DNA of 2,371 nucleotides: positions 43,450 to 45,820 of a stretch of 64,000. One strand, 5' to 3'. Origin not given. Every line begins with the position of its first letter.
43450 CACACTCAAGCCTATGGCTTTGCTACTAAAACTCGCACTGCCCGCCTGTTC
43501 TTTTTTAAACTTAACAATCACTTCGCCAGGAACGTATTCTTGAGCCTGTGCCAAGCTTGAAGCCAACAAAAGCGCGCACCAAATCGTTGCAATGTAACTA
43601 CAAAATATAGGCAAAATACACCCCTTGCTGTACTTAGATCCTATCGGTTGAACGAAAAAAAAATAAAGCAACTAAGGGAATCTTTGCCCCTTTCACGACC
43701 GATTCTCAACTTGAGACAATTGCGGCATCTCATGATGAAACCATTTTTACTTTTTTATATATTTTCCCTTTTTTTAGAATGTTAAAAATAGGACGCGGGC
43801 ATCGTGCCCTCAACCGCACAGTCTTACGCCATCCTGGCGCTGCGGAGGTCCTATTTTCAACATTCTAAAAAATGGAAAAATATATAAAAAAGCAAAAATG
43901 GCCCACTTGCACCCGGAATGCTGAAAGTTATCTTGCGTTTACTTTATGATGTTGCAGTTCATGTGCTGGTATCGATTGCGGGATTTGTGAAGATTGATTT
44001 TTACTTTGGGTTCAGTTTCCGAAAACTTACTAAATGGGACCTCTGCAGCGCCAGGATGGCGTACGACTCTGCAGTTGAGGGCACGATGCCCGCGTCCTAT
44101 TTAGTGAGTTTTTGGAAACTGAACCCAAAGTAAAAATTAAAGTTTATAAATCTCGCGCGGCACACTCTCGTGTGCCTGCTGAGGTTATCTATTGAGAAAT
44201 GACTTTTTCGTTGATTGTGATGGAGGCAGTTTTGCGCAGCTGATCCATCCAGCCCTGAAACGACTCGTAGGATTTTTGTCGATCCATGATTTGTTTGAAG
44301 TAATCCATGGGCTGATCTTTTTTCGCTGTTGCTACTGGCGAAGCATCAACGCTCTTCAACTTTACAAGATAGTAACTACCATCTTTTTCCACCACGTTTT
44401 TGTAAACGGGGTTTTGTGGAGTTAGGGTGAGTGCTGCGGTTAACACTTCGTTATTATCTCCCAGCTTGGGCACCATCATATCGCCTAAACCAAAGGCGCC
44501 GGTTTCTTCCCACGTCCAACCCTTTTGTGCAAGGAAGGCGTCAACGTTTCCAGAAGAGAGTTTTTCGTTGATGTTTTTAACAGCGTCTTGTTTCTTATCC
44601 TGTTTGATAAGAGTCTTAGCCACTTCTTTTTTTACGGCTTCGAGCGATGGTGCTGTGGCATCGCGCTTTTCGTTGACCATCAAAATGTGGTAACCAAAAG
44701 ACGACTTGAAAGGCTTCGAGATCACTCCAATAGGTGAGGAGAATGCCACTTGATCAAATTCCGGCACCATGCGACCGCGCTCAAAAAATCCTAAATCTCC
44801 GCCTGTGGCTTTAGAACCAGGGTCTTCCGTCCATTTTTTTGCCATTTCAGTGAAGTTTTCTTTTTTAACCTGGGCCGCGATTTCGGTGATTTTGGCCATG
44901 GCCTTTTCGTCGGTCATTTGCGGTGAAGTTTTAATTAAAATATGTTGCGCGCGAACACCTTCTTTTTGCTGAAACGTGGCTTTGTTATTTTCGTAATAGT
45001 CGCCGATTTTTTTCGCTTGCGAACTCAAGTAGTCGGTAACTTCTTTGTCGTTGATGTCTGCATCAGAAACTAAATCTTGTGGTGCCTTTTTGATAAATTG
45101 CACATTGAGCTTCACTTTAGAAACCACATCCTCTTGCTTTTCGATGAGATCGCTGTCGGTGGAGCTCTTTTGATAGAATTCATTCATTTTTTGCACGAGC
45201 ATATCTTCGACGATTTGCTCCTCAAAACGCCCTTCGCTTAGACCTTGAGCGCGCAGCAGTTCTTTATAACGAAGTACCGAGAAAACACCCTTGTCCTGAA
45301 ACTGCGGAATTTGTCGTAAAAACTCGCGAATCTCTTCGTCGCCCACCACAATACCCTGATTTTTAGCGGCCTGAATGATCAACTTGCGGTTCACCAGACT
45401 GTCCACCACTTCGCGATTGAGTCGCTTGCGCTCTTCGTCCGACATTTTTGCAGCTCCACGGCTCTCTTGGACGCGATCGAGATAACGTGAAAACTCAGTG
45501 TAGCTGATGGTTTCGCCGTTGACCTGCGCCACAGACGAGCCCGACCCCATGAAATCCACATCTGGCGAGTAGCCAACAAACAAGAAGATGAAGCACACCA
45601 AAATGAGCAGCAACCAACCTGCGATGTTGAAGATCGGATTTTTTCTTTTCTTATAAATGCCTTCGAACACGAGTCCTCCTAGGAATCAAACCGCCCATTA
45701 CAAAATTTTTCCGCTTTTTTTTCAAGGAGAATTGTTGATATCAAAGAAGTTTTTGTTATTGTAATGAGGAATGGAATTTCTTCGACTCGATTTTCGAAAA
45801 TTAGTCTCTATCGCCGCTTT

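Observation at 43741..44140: Pair of divergently oriented long-hairpin elements with a conserved two-hairpin core, compensatory changes and strand-specific G:U pairing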

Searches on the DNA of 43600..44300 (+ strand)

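Call 6: search_rna_families(source=window, start=43600, end=44300, threshold=evalue, max_evalue=10)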
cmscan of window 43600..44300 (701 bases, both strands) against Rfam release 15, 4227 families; matches with E-value up to 10: 9.
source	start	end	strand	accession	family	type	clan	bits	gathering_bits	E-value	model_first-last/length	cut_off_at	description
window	43721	43923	-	RF04130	MIR7996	Gene; miRNA;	-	42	119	6.6e-06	1-190/190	no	MIR7996 microRNA precursor family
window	43805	44083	+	RF04128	MIR8562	Gene; miRNA;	-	41.6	211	4.7e-06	1-242/242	no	MIR8562 microRNA precursor family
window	43999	44136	+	RF00927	mir-582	Gene; miRNA;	-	34.1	84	6e-05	1-83/83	no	mir-582 microRNA precursor family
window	43751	43891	-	RF01731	TwoAYGGAY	Cis-reg;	CL00106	27.8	43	0.044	1-168/168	no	TwoAYGGAY RNA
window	43740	43902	-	RF03693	MIR1919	Gene; miRNA;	-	22.8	85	0.051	1-123/123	no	MIR1919 microRNA precursor family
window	43715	43819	-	RF04184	BTnc060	Gene; sRNA;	-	17.6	228.9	3.6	1-213/213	no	Bacteroides sRNA BTnc060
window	43853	43928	+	RF01666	rox2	Cis-reg;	-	16.5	55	9.1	8-64/71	no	Drosophila rox2 ncRNA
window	44080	44138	-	RF00521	SAM_alpha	Cis-reg; riboswitch;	-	15.4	36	0.8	1-79/79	no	Alpha-proteobacteria SAM riboswitch aptamer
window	43853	43928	-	RF00452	MIR172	Gene; miRNA;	-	13.8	70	6.6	18-97/114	no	mir-172 microRNA precursor family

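Call 64: search_dna_similar(query=window:44030-44104:+, collection=plasmids, mode=distant, max_evalue=0.01, max_rows=15)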
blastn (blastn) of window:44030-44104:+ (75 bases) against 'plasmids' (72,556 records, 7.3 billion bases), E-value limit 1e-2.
No match.

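Call 68: build_rna_model(alignment_id=A5, structure=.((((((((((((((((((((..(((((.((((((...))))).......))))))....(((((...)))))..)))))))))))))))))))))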
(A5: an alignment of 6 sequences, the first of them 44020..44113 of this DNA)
Model R1 built from alignment A5 (6 sequences, 95 columns); structure: as given.
model positions 94; base pairs 36; branch points 1; effective number of sequences 0.94; information 0.608 bits per position. Calibrated on 0.2 Mb of random sequence (short: E-values are rough).
structure used (alignment columns):
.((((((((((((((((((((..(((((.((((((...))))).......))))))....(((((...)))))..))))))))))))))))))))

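Call 69: search_with_rna_model(model_id=R1, sources=[window, L120, L121, L122, L123, L124, L125, L181, L182, L183, L049, L113, L002, L003, L005, L010, L012, L013, L014, L015, L016, L018, L020, L022, L023, L024, L025, L027, L028, L029, L031, L032, L038, L042, L043, L044, L048, L050, L051, L053, L054, L057, L058, L059, L060, L062, L065, L071, L073, L074, L076, L078, L080, L081, L082, L084, L086, L089, L091, L094, L095, L096, L099, L100, L103, L106, L108, L109, L110, L112, L114, L115, L117], max_evalue=1)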
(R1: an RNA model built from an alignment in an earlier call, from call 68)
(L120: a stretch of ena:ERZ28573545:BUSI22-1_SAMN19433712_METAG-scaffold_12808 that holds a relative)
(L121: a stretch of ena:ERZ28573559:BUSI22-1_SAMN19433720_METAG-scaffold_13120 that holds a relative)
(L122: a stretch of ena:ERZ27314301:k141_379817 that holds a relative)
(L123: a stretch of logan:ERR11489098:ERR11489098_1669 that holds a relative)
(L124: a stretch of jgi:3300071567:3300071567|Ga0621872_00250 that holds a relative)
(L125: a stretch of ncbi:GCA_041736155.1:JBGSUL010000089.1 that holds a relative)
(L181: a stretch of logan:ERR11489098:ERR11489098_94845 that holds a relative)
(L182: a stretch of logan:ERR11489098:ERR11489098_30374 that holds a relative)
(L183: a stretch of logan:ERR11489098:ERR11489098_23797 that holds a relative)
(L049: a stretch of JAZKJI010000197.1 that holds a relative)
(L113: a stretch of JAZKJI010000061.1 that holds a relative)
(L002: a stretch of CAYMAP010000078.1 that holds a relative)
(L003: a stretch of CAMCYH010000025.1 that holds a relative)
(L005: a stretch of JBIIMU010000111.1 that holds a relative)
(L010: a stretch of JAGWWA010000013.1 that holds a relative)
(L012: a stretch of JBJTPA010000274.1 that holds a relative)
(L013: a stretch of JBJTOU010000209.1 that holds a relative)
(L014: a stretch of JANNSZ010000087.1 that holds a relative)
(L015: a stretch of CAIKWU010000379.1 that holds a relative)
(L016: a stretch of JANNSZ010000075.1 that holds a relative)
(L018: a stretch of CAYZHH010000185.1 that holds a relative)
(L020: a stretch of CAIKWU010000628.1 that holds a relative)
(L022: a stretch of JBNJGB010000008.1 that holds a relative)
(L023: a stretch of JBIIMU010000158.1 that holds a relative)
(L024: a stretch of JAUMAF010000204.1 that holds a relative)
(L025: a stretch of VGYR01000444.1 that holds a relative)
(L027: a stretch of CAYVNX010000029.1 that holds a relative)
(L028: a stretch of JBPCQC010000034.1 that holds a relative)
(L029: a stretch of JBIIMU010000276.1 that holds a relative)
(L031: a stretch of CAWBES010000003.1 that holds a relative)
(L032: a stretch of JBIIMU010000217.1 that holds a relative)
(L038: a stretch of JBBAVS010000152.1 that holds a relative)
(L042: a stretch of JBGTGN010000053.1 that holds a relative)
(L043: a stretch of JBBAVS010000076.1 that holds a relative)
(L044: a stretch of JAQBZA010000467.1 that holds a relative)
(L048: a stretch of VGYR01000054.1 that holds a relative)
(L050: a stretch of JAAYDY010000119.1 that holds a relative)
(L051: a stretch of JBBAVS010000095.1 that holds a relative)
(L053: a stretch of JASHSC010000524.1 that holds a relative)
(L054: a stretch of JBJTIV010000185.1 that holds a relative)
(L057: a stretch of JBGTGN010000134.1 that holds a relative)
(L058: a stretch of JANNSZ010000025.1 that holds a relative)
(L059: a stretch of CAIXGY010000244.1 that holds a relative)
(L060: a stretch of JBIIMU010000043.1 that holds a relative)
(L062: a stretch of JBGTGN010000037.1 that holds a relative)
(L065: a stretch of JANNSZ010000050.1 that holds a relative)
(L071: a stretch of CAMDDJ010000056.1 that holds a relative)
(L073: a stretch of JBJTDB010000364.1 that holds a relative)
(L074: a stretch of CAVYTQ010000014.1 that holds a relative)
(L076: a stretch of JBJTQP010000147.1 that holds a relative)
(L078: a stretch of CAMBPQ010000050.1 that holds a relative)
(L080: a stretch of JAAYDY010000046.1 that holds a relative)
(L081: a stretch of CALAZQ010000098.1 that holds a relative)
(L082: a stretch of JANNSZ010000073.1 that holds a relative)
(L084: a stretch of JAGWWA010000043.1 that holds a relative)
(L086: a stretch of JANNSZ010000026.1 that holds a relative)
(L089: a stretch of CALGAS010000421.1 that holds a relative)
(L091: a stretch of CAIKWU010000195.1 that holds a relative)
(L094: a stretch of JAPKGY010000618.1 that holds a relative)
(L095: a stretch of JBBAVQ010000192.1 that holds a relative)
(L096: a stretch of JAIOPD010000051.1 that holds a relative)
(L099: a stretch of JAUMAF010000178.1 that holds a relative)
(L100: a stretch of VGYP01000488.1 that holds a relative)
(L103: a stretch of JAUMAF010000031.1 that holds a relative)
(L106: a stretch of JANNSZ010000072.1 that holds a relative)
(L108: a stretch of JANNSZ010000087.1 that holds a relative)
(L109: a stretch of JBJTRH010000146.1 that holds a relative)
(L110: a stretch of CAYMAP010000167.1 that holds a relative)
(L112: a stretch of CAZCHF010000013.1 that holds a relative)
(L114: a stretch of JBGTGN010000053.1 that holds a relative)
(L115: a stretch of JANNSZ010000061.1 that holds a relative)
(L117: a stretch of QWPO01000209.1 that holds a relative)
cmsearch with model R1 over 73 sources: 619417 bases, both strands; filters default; matches with E-value up to 1: 23.
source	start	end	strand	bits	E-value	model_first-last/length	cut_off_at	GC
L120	6375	6468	+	105.5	6.9e-24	1-94/94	no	0.48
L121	1606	1699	+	105.5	6.9e-24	1-94/94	no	0.48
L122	6444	6537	+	103.7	2e-23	1-94/94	no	0.49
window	43775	43868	-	103.7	2e-23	1-94/94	no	0.5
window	44020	44113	+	103.3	2.5e-23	1-94/94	no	0.52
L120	6129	6222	-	102.2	4.8e-23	1-94/94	no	0.54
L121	1360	1453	-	102.2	4.8e-23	1-94/94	no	0.54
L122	6198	6291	-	102.2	4.8e-23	1-94/94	no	0.54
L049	2933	3027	+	89.9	7.6e-20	1-94/94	no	0.58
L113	3456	3550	+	87.3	3.6e-19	1-94/94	no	0.49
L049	2934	3028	-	34.2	2.1e-05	1-94/94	no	0.58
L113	3457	3551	-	31.6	0.0001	1-94/94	no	0.49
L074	2378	2434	-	24.4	0.0076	18-78/94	no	0.81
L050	1018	1079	+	24.3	0.0079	1-94/94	no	0.71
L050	953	1032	-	20.8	0.065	1-94/94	no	0.69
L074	1549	1603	-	20.6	0.074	19-77/94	no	0.78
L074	1806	1862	-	20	0.1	17-79/94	no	0.75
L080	3947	3990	-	19.8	0.12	24-73/94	no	0.73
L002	2216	2262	+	16.9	0.64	19-77/94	no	0.77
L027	4790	4889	+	16.9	0.65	1-94/94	no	0.74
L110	2316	2367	-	16.5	0.84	19-77/94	no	0.75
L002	7928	8000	-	16.3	0.93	19-94/94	5'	0.7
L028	3053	3097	-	16.3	0.93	24-74/94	no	0.73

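Call 85: search_rna_families(source=window, start=43730, end=43912, threshold=evalue, max_evalue=1, show_alignments=4)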
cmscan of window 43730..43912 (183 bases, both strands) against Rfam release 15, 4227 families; matches with E-value up to 1: 14.
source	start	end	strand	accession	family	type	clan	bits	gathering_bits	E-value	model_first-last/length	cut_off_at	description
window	43741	43901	+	RF04133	MIR2646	Gene; miRNA;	-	41.5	245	4.8e-08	43-215/256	no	MIR2646 microRNA precursor family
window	43754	43886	-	RF04230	mir-9261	Gene; miRNA;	-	40.3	86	2.2e-07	1-92/92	no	mir-9261 microRNA precursor family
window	43743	43899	-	RF04130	MIR7996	Gene; miRNA;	-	37.4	119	1.8e-05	25-162/190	no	MIR7996 microRNA precursor family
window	43754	43887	-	RF00648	MIR396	Gene; miRNA;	-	31.3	80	5.3e-05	1-118/118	no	MIR396 microRNA precursor family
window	43738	43898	-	RF03922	MIR2119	Gene; miRNA;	-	29.9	73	0.02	42-188/188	no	MIR2119 microRNA precursor family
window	43734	43907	-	RF04207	MIR5048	Gene; miRNA;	-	28.2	160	4.6e-05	1-356/356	no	MIR5048 microRNA precursor family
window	43734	43908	+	RF01731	TwoAYGGAY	Cis-reg;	CL00106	28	43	0.01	1-168/168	no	TwoAYGGAY RNA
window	43751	43891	-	RF01731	TwoAYGGAY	Cis-reg;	CL00106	27.8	43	0.011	1-168/168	no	TwoAYGGAY RNA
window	43755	43888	+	RF00648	MIR396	Gene; miRNA;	-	25.5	80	0.0021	1-118/118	no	MIR396 microRNA precursor family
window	43744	43896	-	RF03794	MIR5298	Gene; miRNA;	-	24.7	70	0.047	1-80/80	no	MIR5298 microRNA precursor family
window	43735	43897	+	RF03922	MIR2119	Gene; miRNA;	-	24.6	73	0.24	21-188/188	no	MIR2119 microRNA precursor family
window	43768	43897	+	RF04348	Plastid-psbM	Cis-reg;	-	20.4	52.7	0.97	1-79/79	no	Plastid-psbM 3UTR RNA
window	43736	43901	+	RF02527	SSRC38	Gene; sRNA;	-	16.8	80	0.57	1-166/166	no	Streptococcus sRNA SSRC38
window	43730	43893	-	RF01582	RUF4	Gene; sRNA;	-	16.2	55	0.37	1-146/277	3'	RNA of unknown function RUF4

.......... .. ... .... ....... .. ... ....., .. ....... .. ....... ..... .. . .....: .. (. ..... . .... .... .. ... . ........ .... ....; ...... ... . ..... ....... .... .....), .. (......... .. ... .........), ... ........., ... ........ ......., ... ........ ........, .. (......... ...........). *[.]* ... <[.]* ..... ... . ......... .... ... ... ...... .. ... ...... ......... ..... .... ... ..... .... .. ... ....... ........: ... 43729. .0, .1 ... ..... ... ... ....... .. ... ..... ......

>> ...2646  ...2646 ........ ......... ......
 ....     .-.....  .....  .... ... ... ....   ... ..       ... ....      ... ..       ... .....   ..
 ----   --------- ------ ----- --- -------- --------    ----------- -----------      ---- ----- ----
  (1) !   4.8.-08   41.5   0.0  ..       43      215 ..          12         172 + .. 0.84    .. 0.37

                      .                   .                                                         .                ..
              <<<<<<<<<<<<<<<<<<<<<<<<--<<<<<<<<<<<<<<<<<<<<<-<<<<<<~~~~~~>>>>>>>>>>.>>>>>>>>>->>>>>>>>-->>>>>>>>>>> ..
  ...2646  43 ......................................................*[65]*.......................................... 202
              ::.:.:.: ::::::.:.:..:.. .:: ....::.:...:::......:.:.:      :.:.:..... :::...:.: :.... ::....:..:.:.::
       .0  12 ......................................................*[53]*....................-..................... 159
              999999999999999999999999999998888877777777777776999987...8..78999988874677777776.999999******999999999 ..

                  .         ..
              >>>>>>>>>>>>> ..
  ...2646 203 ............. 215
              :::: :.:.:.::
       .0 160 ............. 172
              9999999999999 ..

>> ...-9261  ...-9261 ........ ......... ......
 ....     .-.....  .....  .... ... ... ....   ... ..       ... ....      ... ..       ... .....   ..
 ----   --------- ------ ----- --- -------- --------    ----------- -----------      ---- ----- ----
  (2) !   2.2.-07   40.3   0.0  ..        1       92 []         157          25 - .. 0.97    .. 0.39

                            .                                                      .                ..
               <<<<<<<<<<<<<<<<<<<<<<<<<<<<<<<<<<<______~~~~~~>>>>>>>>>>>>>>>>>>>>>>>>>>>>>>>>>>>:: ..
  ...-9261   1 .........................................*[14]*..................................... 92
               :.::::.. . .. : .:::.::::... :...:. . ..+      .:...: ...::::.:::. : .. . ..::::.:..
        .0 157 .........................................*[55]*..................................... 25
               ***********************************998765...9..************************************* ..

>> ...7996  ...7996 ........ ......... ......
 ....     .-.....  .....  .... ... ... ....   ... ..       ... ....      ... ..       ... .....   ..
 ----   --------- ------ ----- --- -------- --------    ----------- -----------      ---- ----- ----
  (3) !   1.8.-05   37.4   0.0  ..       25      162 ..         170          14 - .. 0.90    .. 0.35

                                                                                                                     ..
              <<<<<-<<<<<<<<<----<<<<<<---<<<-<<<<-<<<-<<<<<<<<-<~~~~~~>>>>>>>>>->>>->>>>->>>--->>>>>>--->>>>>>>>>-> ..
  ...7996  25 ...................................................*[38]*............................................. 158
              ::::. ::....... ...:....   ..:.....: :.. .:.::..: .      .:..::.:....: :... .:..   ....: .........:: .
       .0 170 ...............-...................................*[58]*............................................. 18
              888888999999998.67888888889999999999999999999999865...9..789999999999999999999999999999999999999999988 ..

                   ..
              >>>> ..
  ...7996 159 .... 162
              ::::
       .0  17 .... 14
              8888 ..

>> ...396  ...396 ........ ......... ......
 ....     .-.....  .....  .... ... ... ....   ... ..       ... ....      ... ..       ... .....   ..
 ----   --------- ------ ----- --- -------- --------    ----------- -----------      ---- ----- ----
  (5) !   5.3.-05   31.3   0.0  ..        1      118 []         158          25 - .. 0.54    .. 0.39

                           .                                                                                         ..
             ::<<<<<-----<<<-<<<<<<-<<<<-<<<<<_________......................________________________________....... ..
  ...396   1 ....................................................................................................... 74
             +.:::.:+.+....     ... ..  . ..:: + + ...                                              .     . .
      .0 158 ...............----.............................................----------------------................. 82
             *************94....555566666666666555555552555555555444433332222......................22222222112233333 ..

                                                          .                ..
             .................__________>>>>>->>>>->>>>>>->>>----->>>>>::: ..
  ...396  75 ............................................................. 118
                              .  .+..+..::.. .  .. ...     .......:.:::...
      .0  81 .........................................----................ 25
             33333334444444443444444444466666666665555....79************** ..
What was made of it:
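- On Any Rfam 15 family: E-value scans return only generic long-hairpin miRNA models far below their thresholds (calls 6, 85).
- On TwoAYGGAY RNA (RF01731): The score is 27.8-28.0 bits on both strands equally, so it is a generic hairpin match (calls 6, 85).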

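Call 91: search_with_rna_model(model_id=R1, sources=[L184, L185], max_evalue=1)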
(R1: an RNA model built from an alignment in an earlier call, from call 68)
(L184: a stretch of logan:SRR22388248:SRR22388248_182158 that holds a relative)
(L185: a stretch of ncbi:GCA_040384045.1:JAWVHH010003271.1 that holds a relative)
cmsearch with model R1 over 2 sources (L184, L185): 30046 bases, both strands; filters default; matches with E-value up to 1: 2.
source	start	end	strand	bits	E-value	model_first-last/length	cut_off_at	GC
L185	11090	11184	-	87.3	1.8e-20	1-94/94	no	0.49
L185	11089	11183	+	31.6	4.9e-06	1-94/94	no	0.49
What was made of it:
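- On REP (GTAG superfamily, RAYT-associated): In Bdellovibrionota the element is low-copy (calls 69, 91).
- In Bdellovibrionota the element is low-copy: 2 in 64 kb, 1 in 21 kb, and none in about 100 kb of sister-species DNA (calls 69, 91).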

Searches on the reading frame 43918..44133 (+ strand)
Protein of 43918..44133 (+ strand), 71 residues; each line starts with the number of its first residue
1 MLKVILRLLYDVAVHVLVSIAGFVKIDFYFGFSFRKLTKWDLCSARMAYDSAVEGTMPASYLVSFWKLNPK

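Call 12: search_protein_families(library=pfam, proteins=[window:43918-44133:+])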
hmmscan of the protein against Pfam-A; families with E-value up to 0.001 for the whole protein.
window:43918-44133:+ (71 aa): 0 families
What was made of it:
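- Tried and rejected: The 71-aa ORF at 43918-44133 has no Pfam hit and overlaps E2, so it was treated as spurious (call 12).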

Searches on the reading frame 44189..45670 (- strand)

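Call 12: search_protein_families(library=pfam, proteins=[window:44189-45670:-])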
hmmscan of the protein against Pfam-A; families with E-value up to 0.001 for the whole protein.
window:44189-45670:- (493 aa): 6 families
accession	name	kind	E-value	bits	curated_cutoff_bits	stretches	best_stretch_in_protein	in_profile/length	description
PF13624.11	SurA_N_3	-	1.8e-34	119.3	27.2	1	1-162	1-161/162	SurA-like N-terminal domain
PF13616.12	Rotamase_3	-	4.5e-28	98.6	22.5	1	234-335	11-115/116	PPIC-type PPIASE domain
PF00639.27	Rotamase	-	2.7e-25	89.6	21.7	1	243-333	1-96/97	PPIC-type PPIASE domain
PF13623.11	SurA_N_2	-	2.4e-24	86.3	28.5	1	19-139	11-145/145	SurA-like N-terminal domain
PF13145.12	Rotamase_2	-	1.5e-16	61.7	27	1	221-348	5-121/121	PPIC-type PPIASE domain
PF09312.16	SurA_N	-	4.8e-10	40.1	30.8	1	47-162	5-117/118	SurA N-terminal domain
